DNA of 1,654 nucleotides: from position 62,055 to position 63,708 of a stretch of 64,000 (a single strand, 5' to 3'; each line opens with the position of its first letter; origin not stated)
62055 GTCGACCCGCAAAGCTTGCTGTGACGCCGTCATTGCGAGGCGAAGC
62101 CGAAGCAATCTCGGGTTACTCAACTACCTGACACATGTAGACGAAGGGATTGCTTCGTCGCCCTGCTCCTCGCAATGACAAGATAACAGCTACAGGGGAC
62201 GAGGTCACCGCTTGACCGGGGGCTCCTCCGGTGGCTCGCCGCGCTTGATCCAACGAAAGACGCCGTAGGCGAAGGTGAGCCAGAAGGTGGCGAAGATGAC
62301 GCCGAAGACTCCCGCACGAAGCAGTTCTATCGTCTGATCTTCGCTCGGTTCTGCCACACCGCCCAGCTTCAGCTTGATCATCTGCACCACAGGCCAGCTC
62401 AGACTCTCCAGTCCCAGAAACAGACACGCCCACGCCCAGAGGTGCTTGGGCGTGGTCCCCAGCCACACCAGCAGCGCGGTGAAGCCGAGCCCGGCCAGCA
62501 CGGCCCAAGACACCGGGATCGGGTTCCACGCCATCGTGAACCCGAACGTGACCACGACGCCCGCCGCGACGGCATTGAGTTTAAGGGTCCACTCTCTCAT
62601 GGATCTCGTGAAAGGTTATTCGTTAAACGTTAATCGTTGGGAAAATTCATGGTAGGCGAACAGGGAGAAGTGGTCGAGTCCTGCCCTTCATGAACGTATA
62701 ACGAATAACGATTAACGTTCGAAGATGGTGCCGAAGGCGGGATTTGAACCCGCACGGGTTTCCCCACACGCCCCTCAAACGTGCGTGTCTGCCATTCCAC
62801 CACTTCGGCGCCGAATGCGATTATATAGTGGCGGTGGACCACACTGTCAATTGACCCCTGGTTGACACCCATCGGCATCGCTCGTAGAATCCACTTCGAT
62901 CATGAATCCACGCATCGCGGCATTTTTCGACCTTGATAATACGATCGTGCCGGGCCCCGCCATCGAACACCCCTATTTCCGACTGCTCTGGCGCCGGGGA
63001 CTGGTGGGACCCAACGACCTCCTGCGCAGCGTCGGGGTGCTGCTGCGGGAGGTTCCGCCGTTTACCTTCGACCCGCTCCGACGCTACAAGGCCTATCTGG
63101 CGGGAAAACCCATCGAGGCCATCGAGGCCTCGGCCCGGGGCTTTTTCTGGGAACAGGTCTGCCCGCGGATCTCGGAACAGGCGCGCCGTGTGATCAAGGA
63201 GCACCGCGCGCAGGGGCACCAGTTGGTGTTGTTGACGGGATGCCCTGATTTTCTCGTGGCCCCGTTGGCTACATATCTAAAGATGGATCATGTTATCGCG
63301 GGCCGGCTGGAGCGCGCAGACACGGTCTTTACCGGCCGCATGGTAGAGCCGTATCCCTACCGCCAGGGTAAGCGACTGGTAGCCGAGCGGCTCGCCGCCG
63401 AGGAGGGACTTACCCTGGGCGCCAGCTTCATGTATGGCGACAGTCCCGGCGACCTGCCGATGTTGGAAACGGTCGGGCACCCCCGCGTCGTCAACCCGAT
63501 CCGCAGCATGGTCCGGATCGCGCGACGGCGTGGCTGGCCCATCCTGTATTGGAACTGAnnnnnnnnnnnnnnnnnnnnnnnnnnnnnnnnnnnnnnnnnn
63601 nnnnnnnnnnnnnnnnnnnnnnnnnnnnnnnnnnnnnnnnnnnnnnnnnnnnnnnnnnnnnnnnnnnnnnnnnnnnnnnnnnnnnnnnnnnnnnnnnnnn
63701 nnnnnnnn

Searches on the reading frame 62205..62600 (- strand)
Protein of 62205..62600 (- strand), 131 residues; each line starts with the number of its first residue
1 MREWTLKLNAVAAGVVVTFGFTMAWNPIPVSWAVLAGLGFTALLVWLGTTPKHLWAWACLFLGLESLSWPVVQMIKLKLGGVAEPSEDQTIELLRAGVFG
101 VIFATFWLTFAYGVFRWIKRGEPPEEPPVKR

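Call 10: search_protein_families(library=pfam, proteins=[window:62205-62600:-], max_evalue=0.01)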
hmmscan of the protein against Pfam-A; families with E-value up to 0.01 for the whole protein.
window:62205-62600:- (131 aa): 0 families

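Call 49: find_homologous_proteins(query=window:62205-62600:-)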
Query window:62205-62600:- (131 aa): 101 proteins with E <= 0.001 among 200 candidates.
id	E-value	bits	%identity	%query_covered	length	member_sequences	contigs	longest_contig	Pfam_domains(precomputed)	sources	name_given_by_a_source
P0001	2.4e-78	279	96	99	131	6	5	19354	-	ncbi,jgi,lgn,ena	-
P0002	9.4e-78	277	95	100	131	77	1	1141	-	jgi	-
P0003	4.6e-75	269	92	100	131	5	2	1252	-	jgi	-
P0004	1.9e-71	257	88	99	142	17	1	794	-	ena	-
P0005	2.9e-70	253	87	99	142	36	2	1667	-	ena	-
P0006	4.5e-70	253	86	99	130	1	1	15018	-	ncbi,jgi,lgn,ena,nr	ncbi:MAG TPA: hypothetical protein VE201_05990 [Nitrospirales bacterium]|jgi:hypothetical protein|nr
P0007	1.7e-68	247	84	100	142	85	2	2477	-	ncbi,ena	-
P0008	1.2e-67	245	85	92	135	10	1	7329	-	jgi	jgi:hypothetical protein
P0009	1.2e-67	245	85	99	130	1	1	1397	-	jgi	jgi:hypothetical protein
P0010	1.4e-67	244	82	100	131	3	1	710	-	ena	-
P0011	2.8e-67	244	84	100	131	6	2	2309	-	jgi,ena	-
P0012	3.2e-67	243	85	99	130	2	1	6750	-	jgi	jgi:hypothetical protein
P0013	4.0e-67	243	89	98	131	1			-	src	-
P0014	1.8e-66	241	82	99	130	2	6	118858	-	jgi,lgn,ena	-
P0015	1.3e-64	235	81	100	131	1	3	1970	-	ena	-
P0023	8.9e-61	222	76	98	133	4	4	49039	-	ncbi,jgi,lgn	jgi:hypothetical protein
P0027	4.6e-60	220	75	99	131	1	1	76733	-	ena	-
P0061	7.0e-52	194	70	98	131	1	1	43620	-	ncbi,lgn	-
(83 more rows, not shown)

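Call 50: find_encoding_contigs(protein=P0001, flank=10000, max_places=3)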
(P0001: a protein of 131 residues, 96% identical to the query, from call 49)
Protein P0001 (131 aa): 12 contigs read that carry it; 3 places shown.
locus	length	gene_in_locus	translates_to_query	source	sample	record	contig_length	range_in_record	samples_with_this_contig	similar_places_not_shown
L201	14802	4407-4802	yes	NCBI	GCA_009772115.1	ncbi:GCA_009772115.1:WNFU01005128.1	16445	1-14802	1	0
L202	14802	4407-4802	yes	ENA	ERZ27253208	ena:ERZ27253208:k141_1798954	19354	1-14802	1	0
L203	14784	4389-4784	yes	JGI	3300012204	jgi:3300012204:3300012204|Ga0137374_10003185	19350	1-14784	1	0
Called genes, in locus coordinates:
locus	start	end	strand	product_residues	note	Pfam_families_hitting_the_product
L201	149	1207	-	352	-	PF00933:Glyco_hydro_3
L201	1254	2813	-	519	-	PF02789:Peptidase_M17_N, PF00883:Peptidase_M17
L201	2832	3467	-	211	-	PF04055:Radical_SAM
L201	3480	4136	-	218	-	PF00702:Hydrolase (weak), PF12710:HAD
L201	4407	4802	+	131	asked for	-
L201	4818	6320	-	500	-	PF18319:Zn_ribbon_PriA (weak), PF18074:PriA_C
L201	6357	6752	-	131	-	PF17764:PriA_3primeBD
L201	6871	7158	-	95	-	PF18914:DUF5666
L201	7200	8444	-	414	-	PF16538:FlgT_C (faint), PF00691:OmpA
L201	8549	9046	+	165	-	-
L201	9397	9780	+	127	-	PF00507:Oxidored_q4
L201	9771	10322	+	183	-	PF01058:Oxidored_q6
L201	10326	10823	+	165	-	PF00329:Complex1_30kDa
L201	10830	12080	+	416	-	PF00346:Complex1_49kDa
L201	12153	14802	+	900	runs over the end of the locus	PF13510:Fer2_4, PF10588:NADH-G_4Fe-4S_3, PF12838:Fer4_7, PF14697:Fer4_21 (weak), PF22117:Fer4_Nqo3, PF04879:Molybdop_Fe4S4 (weak), PF00384:Molybdopterin, PF01568:Molydop_binding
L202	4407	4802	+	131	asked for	-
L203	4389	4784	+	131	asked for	-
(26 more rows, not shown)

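Call 51: find_encoding_contigs(protein=P0014, flank=10000, max_places=2)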
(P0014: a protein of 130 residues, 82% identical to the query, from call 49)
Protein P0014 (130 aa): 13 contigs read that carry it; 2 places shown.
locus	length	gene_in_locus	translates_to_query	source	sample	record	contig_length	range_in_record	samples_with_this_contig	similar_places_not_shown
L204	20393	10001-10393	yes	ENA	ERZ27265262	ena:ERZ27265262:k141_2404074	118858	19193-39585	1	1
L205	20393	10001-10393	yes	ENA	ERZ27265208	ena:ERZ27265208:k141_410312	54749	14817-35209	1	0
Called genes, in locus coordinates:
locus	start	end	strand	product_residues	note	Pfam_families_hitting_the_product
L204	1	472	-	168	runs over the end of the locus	-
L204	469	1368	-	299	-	PF04085:MreC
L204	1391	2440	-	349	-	PF00022:Actin, PF06723:MreB_Mbl, PF11104:PilM_2 (faint), PF00012:HSP70, PF14450:FtsA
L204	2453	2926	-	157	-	PF06271:RDD (weak)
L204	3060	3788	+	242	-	PF13623:SurA_N_2, PF13624:SurA_N_3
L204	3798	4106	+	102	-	-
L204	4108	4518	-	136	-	-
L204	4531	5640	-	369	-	PF00933:Glyco_hydro_3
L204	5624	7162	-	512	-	PF02789:Peptidase_M17_N, PF00883:Peptidase_M17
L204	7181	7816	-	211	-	PF04055:Radical_SAM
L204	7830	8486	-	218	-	PF00702:Hydrolase (weak), PF12710:HAD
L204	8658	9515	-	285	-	-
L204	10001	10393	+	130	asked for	-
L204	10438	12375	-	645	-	PF17764:PriA_3primeBD, PF18319:Zn_ribbon_PriA (weak), PF18074:PriA_C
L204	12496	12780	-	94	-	PF18914:DUF5666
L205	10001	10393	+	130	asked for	-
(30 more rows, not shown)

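Call 52: find_encoding_contigs(protein=P0006, flank=10000, max_places=2)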
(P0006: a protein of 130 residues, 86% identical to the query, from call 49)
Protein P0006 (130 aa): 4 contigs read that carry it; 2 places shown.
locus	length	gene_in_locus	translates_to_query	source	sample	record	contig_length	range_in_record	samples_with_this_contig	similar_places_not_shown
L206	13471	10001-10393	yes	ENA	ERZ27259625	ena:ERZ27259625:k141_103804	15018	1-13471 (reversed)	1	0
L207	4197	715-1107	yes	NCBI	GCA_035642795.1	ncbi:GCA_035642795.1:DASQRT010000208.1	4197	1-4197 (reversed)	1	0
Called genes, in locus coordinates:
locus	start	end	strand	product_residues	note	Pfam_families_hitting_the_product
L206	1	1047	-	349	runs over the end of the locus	PF00022:Actin, PF06723:MreB_Mbl, PF11104:PilM_2 (faint), PF00012:HSP70, PF14450:FtsA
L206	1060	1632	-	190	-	PF06271:RDD (faint)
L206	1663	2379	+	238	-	PF13623:SurA_N_2, PF13624:SurA_N_3, PF09312:SurA_N (weak)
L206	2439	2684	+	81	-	-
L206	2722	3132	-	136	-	-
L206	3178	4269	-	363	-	PF00933:Glyco_hydro_3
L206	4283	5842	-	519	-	PF02789:Peptidase_M17_N, PF00883:Peptidase_M17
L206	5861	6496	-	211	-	PF04055:Radical_SAM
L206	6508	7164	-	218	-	PF00702:Hydrolase (faint), PF12710:HAD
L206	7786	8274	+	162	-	-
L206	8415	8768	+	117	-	-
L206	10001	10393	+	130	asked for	-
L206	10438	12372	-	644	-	PF17764:PriA_3primeBD, PF18319:Zn_ribbon_PriA (weak), PF18074:PriA_C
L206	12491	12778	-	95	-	PF18914:DUF5666 (weak)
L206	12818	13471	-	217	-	PF00691:OmpA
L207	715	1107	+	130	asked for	-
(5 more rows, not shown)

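Call 55: find_encoding_contigs(protein=P0023, flank=10000, max_places=2)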
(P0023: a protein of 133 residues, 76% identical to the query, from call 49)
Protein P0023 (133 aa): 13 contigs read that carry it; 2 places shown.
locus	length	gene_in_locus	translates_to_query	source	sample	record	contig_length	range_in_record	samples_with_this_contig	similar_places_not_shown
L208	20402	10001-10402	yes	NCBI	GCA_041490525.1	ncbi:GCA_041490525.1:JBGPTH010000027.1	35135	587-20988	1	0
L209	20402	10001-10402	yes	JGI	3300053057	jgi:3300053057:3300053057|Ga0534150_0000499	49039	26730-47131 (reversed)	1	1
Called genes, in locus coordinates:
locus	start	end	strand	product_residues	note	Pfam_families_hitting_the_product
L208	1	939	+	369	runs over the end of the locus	PF02163:Peptidase_M50, PF00571:CBS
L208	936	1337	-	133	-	-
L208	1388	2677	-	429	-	PF07690:MFS_1, PF11700:ATG22, PF07690:MFS_1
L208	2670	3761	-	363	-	PF00933:Glyco_hydro_3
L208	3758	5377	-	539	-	PF02789:Peptidase_M17_N, PF00883:Peptidase_M17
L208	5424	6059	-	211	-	PF04055:Radical_SAM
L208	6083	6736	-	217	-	PF00702:Hydrolase, PF12710:HAD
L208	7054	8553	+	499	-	PF18728:HEPN_AbiV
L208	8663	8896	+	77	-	PF00589:Phage_integrase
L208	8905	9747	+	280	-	-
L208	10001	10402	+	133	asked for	-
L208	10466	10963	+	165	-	PF03843:Slp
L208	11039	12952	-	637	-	PF17764:PriA_3primeBD, PF18319:Zn_ribbon_PriA, PF18074:PriA_C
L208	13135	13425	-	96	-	PF18914:DUF5666 (weak)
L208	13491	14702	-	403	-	PF00691:OmpA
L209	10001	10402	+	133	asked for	-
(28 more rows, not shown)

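Call 56: find_encoding_contigs(protein=P0027, flank=10000, max_places=1)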
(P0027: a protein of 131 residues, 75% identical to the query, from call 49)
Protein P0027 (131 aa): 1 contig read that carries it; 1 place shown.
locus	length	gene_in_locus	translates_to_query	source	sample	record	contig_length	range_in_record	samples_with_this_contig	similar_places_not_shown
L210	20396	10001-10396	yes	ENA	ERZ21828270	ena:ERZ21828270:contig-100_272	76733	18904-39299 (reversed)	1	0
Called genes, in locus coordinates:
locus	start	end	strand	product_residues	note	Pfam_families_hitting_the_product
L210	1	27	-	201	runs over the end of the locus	PF01330:RuvA_N, PF00633:HHH (faint), PF14520:HHH_5, PF07499:RuvA_C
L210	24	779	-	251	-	PF20772:TACO1_YebC_N, PF01709:Transcrip_reg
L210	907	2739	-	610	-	PF01541:GIY-YIG, PF27096:UvrC_M, PF02151:UVR, PF22920:UvrC_RNaseH, PF08459:UvrC_RNaseH_dom, PF12826:HHH_2 (weak), PF14520:HHH_5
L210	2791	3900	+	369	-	PF02163:Peptidase_M50, PF00571:CBS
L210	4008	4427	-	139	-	-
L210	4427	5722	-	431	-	PF07690:MFS_1, PF11700:ATG22, PF07690:MFS_1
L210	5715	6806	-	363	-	PF00933:Glyco_hydro_3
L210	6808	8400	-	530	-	PF02789:Peptidase_M17_N, PF00883:Peptidase_M17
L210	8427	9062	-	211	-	PF04055:Radical_SAM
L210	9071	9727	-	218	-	PF00702:Hydrolase, PF12710:HAD, PF08282:Hydrolase_3 (faint)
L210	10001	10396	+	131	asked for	-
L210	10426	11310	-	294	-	PF02086:MethyltransfD12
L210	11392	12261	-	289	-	-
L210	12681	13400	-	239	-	-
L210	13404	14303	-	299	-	-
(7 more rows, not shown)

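Call 57: find_encoding_contigs(protein=P0061, flank=10000, max_places=1)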
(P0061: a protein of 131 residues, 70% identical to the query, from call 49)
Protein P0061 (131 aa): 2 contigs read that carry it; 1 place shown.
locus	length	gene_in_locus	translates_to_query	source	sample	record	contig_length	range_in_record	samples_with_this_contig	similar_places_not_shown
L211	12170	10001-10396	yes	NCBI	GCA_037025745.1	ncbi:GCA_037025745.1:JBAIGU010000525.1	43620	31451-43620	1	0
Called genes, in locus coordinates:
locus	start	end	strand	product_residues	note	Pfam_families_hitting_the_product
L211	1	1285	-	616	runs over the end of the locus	PF03717:PBP_dimer, PF00905:Transpeptidase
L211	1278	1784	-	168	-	PF04093:MreD (weak)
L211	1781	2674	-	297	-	PF04085:MreC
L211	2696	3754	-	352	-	-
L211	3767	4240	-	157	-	PF06271:RDD (weak)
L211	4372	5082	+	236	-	PF13623:SurA_N_2, PF13624:SurA_N_3, PF09312:SurA_N (weak)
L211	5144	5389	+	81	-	-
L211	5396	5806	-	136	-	-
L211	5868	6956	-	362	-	PF00933:Glyco_hydro_3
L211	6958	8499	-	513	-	PF02789:Peptidase_M17_N, PF00883:Peptidase_M17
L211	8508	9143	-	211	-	PF04055:Radical_SAM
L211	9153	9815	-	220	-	PF00702:Hydrolase (weak), PF08282:Hydrolase_3 (faint), PF12710:HAD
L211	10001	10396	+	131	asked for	-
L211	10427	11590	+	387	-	PF00657:Lipase_GDSL (faint), PF13472:Lipase_GDSL_2, PF04311:DUF459 (faint), PF16822:ALGX (weak)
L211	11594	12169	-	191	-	?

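Call 71: search_protein_families(library=ncbifam, proteins=[window:62205-62600:-], max_evalue=0.01)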
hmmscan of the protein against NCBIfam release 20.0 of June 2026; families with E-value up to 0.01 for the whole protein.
window:62205-62600:- (131 aa): 0 families

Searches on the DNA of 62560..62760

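Call 62: search_rna_families(source=window, start=62560, end=62760, threshold=evalue, max_evalue=10)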
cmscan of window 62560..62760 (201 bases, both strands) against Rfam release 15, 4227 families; matches with E-value up to 10: 5.
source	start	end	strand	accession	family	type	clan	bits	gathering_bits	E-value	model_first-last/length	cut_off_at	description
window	62606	62718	-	RF04278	MIR4372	Gene; miRNA;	CL00145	24.1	100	0.031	1-123/123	no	MIR4372 microRNA precursor family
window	62703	62724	+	RF01748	nuoG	Cis-reg;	-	16.4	33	0.26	1-43/43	no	nuoG RNA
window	62737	62753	+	RF04351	Plastid-psbl-rps4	Cis-reg;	-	14.1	68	1.9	9-25/53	no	Plastid-psbl-rps4 3UTR RNA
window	62737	62753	-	RF00023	tmRNA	Gene;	CL00001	12.7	47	0.0017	347-363/374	no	transfer-messenger RNA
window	62656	62685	-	RF01880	Xist_exon1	Gene; lncRNA;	-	9.8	50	2.1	55-85/85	no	X-chromosome inactivation gene exon 1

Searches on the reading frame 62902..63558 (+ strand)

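Call 10: search_protein_families(library=pfam, proteins=[window:62902-63558:+], max_evalue=0.01)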
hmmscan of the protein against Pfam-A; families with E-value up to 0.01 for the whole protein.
window:62902-63558:+ (218 aa): 3 families
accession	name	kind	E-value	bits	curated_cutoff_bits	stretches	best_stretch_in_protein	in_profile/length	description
PF12710.13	HAD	-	9.9e-32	111.3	27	1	7-189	1-189/189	haloacid dehalogenase-like hydrolase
PF00702.32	Hydrolase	-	2e-07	32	26.4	1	6-192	3-191/191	haloacid dehalogenase-like hydrolase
PF08282.18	Hydrolase_3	-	7.5e-05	23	20.9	0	89-132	15-59/255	haloacid dehalogenase-like hydrolase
